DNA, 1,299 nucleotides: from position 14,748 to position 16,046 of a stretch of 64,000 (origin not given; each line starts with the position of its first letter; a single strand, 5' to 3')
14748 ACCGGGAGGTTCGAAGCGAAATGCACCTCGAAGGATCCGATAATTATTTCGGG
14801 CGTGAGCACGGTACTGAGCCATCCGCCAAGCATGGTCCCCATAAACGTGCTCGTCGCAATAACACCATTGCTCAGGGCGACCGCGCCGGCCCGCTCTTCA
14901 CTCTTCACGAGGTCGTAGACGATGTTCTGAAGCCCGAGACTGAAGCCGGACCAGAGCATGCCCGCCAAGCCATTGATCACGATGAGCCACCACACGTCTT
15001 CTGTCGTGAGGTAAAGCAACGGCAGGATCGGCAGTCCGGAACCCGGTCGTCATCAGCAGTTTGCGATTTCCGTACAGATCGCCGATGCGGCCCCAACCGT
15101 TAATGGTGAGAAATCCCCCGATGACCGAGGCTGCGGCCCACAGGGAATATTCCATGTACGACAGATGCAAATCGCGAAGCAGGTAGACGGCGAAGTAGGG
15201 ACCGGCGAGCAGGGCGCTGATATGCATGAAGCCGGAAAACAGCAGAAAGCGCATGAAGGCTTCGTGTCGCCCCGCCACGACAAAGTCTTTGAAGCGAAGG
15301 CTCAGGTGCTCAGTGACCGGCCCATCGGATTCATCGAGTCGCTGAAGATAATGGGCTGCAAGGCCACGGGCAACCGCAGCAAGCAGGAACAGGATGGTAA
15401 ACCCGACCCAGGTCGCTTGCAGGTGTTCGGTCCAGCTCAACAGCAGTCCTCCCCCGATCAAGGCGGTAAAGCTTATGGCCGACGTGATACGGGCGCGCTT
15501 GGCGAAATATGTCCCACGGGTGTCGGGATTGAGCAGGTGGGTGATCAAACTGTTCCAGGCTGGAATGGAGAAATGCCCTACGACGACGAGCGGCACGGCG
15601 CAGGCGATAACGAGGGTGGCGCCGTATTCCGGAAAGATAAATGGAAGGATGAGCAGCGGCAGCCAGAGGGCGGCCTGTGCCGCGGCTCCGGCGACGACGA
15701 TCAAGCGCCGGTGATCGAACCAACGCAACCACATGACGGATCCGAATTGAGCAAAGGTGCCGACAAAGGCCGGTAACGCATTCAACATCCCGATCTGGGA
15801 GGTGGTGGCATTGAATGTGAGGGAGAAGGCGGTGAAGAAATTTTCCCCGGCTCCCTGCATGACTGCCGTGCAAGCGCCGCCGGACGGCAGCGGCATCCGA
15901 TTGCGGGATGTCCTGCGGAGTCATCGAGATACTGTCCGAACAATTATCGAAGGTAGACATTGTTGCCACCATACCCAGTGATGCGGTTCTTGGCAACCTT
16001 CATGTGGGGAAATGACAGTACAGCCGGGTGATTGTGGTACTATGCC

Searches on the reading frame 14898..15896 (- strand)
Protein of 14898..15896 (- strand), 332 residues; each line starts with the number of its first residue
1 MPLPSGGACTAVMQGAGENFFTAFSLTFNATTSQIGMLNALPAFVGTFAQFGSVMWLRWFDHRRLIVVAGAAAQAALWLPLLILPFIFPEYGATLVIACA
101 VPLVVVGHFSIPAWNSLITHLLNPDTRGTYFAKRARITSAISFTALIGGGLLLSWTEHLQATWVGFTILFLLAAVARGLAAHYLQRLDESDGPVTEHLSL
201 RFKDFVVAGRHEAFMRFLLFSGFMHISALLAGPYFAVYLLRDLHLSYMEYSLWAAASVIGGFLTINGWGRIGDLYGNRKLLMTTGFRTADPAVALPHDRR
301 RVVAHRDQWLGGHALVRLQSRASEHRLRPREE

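Call 7: search_protein_families(library=pfam, proteins=[window:14898-15896:-], max_evalue=0.01)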
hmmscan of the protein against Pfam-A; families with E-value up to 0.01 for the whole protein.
window:14898-15896:- (332 aa): 2 families
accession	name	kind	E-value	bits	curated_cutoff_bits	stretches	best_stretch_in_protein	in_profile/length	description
PF07690.21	MFS_1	-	3.1e-11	43.2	33.4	1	19-285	14-275/347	Major Facilitator Superfamily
PF12832.13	MFS_1_like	-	0.0013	18.3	25.2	0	134-284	129-283/373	MFS_1 like family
